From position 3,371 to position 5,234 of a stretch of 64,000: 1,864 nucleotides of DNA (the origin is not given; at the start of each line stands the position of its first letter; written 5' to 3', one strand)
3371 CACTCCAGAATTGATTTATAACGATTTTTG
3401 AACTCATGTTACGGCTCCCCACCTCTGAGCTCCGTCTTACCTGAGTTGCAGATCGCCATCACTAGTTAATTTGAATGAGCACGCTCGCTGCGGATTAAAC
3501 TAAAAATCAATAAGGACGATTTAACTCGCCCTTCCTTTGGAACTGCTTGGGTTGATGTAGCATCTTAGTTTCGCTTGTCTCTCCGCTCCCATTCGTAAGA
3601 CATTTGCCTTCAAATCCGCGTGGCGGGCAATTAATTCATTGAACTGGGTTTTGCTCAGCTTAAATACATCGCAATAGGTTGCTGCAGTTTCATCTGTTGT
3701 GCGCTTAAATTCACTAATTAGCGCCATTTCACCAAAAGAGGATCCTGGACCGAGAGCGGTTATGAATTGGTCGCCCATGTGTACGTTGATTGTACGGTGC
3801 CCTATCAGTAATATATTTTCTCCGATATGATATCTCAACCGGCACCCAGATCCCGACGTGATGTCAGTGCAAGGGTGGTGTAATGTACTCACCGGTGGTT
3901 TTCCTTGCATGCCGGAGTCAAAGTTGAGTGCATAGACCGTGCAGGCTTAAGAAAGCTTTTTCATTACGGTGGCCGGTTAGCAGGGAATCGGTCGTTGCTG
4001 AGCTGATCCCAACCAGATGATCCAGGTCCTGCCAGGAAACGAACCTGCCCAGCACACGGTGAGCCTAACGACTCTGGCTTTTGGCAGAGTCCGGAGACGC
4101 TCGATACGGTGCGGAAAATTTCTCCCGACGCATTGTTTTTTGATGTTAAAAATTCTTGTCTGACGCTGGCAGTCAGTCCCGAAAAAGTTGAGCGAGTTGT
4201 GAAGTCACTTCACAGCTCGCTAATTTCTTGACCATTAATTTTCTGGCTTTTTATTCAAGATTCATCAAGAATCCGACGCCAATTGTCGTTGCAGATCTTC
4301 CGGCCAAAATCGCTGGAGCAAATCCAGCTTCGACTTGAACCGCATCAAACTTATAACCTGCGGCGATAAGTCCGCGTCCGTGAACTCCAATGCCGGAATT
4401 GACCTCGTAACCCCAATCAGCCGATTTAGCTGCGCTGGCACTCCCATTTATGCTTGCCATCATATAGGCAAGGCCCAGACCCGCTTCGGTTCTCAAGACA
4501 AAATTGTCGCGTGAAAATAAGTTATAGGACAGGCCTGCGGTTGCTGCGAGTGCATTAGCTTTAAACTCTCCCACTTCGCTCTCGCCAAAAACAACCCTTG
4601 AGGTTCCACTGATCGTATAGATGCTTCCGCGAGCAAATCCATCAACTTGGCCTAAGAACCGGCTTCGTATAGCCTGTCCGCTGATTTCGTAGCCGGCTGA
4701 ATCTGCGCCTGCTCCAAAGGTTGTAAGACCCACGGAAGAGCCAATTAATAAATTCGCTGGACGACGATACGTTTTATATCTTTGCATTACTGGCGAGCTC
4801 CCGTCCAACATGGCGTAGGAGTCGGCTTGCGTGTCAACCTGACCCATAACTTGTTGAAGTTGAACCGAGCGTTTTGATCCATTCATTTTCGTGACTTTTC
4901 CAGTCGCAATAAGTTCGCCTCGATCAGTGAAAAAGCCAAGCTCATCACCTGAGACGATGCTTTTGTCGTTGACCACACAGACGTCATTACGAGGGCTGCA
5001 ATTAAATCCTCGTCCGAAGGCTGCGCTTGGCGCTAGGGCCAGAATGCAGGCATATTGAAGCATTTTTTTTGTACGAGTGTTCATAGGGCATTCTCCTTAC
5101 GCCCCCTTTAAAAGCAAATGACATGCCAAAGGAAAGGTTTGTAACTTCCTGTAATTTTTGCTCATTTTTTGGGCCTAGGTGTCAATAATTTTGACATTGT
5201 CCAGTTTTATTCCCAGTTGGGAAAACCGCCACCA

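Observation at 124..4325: mgtA-type ATPase cassette bracketed by 250-bp direct duplications of its insertion site, with no mobility gene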

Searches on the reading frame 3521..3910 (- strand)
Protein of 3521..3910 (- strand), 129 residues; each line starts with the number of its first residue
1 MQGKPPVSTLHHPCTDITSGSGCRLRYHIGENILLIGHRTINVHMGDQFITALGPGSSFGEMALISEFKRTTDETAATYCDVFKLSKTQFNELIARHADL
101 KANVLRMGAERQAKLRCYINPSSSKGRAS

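Call 9: search_protein_families(library=pfam, proteins=[window:3521-3910:-], max_evalue=0.01)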
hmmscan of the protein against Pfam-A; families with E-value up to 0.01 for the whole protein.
window:3521-3910:- (129 aa): 1 family
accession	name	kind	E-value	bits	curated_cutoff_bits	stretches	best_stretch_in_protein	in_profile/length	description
PF00027.35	cNMP_binding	-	4.5e-09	36.6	27.5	1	45-97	36-89/89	Cyclic nucleotide-binding domain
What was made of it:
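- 3521..3832 (-): 3' fragment of a cyclic-nucleotide-binding (channel-type) gene, truncated inside the domain. PF00027 matches profile positions 36-89 only (call 9).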

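Call 26: find_encoding_contigs(protein=window:3521-3910:-, flank=10000, max_places=10)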
Protein window:3521-3910:- (129 aa): 1 contig read that carries it; 1 place shown.
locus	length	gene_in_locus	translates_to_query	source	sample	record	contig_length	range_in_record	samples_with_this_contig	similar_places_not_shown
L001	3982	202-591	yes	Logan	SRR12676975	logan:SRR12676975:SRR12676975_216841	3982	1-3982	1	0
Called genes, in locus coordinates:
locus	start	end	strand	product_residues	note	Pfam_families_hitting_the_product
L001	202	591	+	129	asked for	PF00027:cNMP_binding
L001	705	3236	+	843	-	PF00690:Cation_ATPase_N, PF00122:E1-E2_ATPase, PF00702:Hydrolase, PF13246:Cation_ATPase, PF00689:Cation_ATPase_C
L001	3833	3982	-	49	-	?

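Call 30: find_homologous_proteins(query=window:3521-3910:-, max_evalue=0.001)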
Query window:3521-3910:- (129 aa): 3 proteins with E <= 0.001 among 6 candidates.
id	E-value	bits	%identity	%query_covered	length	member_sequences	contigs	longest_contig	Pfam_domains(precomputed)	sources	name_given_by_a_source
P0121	2.5e-47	178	100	66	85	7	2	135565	PF00027.36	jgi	jgi:CRP-like cAMP-binding protein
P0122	2.5e-43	165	95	66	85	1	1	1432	PF00027.36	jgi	jgi:CRP-like cAMP-binding protein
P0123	1.9e-32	130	71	69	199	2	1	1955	PF00027.36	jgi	jgi:voltage-gated potassium channel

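Call 31: find_encoding_contigs(protein=P0121, flank=10000, max_places=10)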
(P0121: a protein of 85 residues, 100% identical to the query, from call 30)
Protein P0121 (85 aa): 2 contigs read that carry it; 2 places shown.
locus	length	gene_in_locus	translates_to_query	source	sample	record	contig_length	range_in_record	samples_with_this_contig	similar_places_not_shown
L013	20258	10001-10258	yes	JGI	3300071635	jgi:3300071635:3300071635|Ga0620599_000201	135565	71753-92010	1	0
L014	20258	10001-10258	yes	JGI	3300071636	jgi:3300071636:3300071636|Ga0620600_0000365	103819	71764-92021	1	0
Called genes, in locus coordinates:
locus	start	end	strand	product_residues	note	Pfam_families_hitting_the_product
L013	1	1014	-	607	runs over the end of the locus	PF00664:ABC_membrane, PF02463:SMC_N (weak), PF00005:ABC_tran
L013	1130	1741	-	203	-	PF00574:CLP_protease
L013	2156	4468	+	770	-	PF00317:Ribonuc_red_lgN, PF02867:Ribonuc_red_lgC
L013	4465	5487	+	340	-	PF00268:Ribonuc_red_sm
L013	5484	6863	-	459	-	-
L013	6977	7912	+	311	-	PF01148:CTP_transf_1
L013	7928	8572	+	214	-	PF01553:Acyltransferase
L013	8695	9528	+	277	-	-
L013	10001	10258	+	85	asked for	PF00027:cNMP_binding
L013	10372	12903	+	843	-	PF00690:Cation_ATPase_N, PF00122:E1-E2_ATPase, PF00702:Hydrolase, PF13246:Cation_ATPase, PF00689:Cation_ATPase_C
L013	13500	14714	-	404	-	PF00696:AA_kinase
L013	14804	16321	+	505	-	PF00270:DEAD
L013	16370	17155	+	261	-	PF23023:Anti-Pycsar_Apyc1, PF00753:Lactamase_B, PF12706:Lactamase_B_2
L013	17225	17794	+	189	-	PF00578:AhpC-TSA, PF08534:Redoxin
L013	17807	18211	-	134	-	PF07238:PilZ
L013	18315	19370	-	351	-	PF13462:Thioredoxin_4, PF01323:DSBA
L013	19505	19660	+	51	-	-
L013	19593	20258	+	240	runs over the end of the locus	-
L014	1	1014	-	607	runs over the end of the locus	PF00664:ABC_membrane, PF02463:SMC_N (weak), PF00005:ABC_tran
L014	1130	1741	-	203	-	PF00574:CLP_protease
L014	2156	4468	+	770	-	PF00317:Ribonuc_red_lgN, PF02867:Ribonuc_red_lgC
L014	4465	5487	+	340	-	PF00268:Ribonuc_red_sm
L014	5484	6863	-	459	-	-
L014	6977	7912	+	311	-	PF01148:CTP_transf_1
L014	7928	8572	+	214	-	PF01553:Acyltransferase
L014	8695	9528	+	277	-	-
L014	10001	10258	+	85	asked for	PF00027:cNMP_binding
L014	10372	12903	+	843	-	PF00690:Cation_ATPase_N, PF00122:E1-E2_ATPase, PF00702:Hydrolase, PF13246:Cation_ATPase, PF00689:Cation_ATPase_C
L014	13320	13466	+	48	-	-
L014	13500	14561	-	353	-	PF00696:AA_kinase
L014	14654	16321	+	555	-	PF00270:DEAD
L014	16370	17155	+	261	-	PF23023:Anti-Pycsar_Apyc1, PF00753:Lactamase_B, PF12706:Lactamase_B_2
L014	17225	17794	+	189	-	PF00578:AhpC-TSA, PF08534:Redoxin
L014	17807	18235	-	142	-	PF07238:PilZ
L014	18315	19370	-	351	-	PF13462:Thioredoxin_4, PF01323:DSBA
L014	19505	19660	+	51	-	-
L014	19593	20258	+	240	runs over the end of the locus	-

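Call 32: find_encoding_contigs(protein=P0123, flank=10000, max_places=5)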
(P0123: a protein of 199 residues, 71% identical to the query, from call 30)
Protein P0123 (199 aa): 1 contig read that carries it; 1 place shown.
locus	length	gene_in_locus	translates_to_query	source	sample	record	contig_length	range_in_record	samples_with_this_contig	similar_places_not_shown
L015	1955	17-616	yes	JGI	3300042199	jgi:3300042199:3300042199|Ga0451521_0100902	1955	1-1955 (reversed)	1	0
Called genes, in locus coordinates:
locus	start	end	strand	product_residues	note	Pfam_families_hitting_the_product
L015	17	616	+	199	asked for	PF00027:cNMP_binding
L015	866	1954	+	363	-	?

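Call 42: search_protein_families(library=pfam, proteins=[L013:13500-14714:-], max_evalue=1)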
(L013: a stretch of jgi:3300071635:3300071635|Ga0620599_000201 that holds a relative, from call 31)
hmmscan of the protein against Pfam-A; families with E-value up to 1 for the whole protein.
L013:13500-14714:- (404 aa): 1 family
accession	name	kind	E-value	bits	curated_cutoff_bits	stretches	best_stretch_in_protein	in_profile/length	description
PF00696.33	AA_kinase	-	2.4e-44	152.3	24.9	1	11-239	1-233/234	Amino acid kinase family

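Call 43: search_protein_families(library=ncbifam, proteins=[L013:13500-14714:-, window:3521-3910:-], max_evalue=0.01)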
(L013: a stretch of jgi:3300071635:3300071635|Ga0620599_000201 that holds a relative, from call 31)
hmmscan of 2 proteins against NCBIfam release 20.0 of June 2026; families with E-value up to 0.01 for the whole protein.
L013:13500-14714:- (404 aa): 28 families (the best 25 are shown)
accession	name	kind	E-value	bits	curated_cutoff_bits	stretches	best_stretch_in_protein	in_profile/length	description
NF005154.0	PRK06635.1-2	equivalog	8.6e-104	348.1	376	1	10-400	2-400/407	aspartate kinase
NF005656.0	PRK07431.1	equivalog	1.2e-100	337.8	657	1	11-256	2-247/587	aspartate kinase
NF005153.0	PRK06635.1-1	equivalog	2.9e-99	333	585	1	11-268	2-261/421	aspartate kinase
NF005155.0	PRK06635.1-4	equivalog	1.5e-96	323.9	346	1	11-271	2-262/407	aspartate kinase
NF005156.0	PRK06635.1-5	equivalog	6.8e-95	318.2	594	1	11-359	2-353/411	aspartate kinase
TIGR00657.1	asp_kinases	subfamily_domain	4.6e-90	302.8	208.7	2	72-403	103-441/442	aspartate kinase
NF006459.0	PRK08841.1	equivalog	2.8e-89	299.9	535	1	11-274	4-265/395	aspartate kinase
TIGR00656.1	asp_kin_monofn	equivalog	6.4e-86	288.9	402.25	1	11-402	2-404/407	aspartate kinase, monofunctional class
NF006068.0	PRK08210.1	equivalog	1.7e-75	254.7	474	1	11-363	2-357/405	aspartate kinase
NF005161.0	PRK06635.2-5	equivalog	6.2e-71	239.4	586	1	12-356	5-350/402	aspartate kinase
NF004938.0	PRK06291.1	equivalog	3.9e-63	213.7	528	2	73-273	120-323/468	aspartate kinase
NF005157.0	PRK06635.2-1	equivalog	6.9e-56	189.8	832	1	14-326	6-316/401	aspartate kinase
NF005158.0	PRK06635.2-2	equivalog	8.1e-56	189.6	717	1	12-272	3-266/401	aspartate kinase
NF006959.0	PRK09436.1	equivalog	2.9e-50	171.1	726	2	71-333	115-377/819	bifunctional aspartate kinase/homoserine dehydrogenase I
NF005159.0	PRK06635.2-3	equivalog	4.3e-45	154.4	379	1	11-274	2-273/406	aspartate kinase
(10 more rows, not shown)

window:3521-3910:- (129 aa): 2 families
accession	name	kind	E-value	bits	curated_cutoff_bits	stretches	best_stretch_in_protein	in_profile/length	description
NF041163.2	encap_f2b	equivalog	0.00072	18.8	400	1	47-113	135-202/450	family 2B encapsulin nanocompartment shell protein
NF008732.0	PRK11753.1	equivalog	0.002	17.6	266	1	50-109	66-126/214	cAMP-activated global transcriptional regulator CRP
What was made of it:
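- Checked: In a sister strain that gene is a complete 404-aa aspartate kinase: PF00696, and TIGR00657 at 303 bits against a cutoff of 209 (calls 31, 42, 43).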

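Call 61: find_encoding_contigs(protein=P0122, flank=6000, max_places=6)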
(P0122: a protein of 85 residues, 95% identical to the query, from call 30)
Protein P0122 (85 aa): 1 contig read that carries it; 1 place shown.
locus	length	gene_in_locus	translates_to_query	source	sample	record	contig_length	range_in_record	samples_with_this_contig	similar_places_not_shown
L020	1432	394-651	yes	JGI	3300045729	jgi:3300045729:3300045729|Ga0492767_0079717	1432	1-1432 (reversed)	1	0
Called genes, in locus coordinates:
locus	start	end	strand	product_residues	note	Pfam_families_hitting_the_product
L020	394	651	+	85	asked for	PF00027:cNMP_binding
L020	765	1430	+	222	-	?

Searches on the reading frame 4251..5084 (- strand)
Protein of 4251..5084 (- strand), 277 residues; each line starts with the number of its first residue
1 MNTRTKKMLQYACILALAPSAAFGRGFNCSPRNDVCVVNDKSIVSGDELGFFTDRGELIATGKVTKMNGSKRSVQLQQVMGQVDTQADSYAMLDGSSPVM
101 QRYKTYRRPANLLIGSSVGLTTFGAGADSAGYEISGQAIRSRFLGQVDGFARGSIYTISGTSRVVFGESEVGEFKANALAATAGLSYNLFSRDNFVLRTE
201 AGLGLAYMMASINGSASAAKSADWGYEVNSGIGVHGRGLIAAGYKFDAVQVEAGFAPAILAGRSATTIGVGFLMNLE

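Call 9: search_protein_families(library=pfam, proteins=[window:4251-5084:-], max_evalue=0.01)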
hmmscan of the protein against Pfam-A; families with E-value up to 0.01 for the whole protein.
window:4251-5084:- (277 aa): 0 families

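Call 11: find_encoding_contigs(protein=window:4251-5084:-, flank=10000, max_places=10)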
Protein window:4251-5084:- (277 aa): no gene with exactly this product is on record in the collection.

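Call 42: search_protein_families(library=pfam, proteins=[window:4251-5084:-], max_evalue=1)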
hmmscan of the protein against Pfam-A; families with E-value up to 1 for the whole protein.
window:4251-5084:- (277 aa): 2 families
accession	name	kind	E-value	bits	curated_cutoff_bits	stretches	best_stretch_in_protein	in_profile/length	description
PF14391.12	DUF4421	-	0.1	12.5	32.1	1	172-247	193-264/302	Domain of unknown function (DUF4421)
PF09411.16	PagL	-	0.17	12.4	23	0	176-246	41-111/136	Lipid A 3-O-deacylase (PagL)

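Call 43: search_protein_families(library=ncbifam, proteins=[window:4251-5084:-], max_evalue=0.01)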
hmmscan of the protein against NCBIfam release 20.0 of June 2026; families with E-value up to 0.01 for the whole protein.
window:4251-5084:- (277 aa): 0 families

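Call 45: find_homologous_proteins(query=window:4251-5084:-, max_evalue=0.00001)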
Query window:4251-5084:- (277 aa): 23 proteins with E <= 0.00001 among 4254 candidates.
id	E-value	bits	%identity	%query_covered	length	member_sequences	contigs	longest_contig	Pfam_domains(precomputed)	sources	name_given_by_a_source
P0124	4.6e-170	582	97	100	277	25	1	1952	-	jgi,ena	-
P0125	1.6e-154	531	89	100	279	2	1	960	-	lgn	-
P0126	8.2e-145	499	82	100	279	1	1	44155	-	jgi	jgi:hypothetical protein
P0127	1.2e-142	492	81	100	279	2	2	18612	-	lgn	-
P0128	1.2e-134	466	77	100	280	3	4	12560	-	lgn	-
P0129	2.5e-123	429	73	94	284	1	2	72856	-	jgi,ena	-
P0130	7.7e-116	404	66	97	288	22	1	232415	-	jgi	jgi:hypothetical protein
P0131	4.9e-113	395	70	91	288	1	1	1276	-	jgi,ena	jgi:hypothetical protein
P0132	2.5e-108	380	66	91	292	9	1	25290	-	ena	-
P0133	1.1e-94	335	59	91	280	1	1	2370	-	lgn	-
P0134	3.7e-94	333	55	100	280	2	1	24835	-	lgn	-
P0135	1.1e-92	328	58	91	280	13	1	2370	-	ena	-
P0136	8.8e-92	325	56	95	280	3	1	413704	-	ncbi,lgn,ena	-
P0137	1.1e-91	325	58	91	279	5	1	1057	-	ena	-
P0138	1.5e-90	321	58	91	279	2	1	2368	-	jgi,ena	jgi:hypothetical protein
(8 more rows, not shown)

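Call 46: find_encoding_contigs(protein=P0124, flank=6000, max_places=10)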
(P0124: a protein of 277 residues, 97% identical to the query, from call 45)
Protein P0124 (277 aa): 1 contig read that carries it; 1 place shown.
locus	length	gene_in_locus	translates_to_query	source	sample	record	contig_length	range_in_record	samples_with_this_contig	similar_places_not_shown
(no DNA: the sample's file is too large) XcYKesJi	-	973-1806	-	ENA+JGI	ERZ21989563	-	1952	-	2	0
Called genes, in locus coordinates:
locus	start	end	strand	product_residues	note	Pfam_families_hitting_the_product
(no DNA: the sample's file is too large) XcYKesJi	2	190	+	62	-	PF01148:CTP_transf_1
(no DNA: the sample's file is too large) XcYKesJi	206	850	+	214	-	PF01553:Acyltransferase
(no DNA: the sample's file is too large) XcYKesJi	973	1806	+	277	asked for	-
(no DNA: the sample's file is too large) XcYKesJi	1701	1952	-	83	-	?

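Call 47: find_encoding_contigs(protein=P0126, flank=6000, max_places=4)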
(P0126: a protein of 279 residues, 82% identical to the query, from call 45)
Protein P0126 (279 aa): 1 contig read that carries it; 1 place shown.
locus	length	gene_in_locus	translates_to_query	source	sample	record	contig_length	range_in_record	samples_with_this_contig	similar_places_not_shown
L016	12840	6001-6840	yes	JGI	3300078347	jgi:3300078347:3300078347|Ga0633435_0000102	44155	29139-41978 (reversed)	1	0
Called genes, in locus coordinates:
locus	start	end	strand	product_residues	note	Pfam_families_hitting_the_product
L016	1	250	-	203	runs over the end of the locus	PF00574:CLP_protease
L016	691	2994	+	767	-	PF00317:Ribonuc_red_lgN, PF02867:Ribonuc_red_lgC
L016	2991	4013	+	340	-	PF00268:Ribonuc_red_sm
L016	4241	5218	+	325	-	PF01148:CTP_transf_1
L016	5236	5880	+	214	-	PF01553:Acyltransferase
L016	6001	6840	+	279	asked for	-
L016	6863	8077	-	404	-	PF00696:AA_kinase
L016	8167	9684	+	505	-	PF00270:DEAD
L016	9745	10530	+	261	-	PF23023:Anti-Pycsar_Apyc1, PF00753:Lactamase_B, PF12706:Lactamase_B_2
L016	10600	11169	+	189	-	PF00578:AhpC-TSA, PF08534:Redoxin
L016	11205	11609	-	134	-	PF07238:PilZ (weak)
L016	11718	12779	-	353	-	PF13462:Thioredoxin_4, PF01323:DSBA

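Call 48: find_encoding_contigs(protein=P0127, flank=6000, max_places=4)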
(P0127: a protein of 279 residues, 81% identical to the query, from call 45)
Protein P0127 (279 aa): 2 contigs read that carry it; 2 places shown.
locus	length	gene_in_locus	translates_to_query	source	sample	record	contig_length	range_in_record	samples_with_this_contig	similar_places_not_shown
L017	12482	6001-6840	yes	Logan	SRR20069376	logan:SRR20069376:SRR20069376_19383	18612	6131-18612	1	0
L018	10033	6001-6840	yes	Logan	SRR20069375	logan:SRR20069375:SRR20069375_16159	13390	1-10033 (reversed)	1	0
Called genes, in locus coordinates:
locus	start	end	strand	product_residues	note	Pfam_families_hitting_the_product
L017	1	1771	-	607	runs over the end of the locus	PF00664:ABC_membrane, PF02463:SMC_N (faint), PF00005:ABC_tran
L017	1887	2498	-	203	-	PF00574:CLP_protease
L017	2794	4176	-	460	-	-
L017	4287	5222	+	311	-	PF01148:CTP_transf_1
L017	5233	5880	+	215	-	PF01553:Acyltransferase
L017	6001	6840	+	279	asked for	-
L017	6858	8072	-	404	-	PF00696:AA_kinase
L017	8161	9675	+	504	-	PF00270:DEAD (faint)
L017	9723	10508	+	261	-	PF23023:Anti-Pycsar_Apyc1, PF00753:Lactamase_B, PF12706:Lactamase_B_2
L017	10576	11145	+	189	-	PF00578:AhpC-TSA, PF08534:Redoxin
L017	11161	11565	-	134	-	PF07238:PilZ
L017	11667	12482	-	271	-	?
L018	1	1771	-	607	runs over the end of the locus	PF00664:ABC_membrane, PF02463:SMC_N (faint), PF00005:ABC_tran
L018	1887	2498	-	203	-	PF00574:CLP_protease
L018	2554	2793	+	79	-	-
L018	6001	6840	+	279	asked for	-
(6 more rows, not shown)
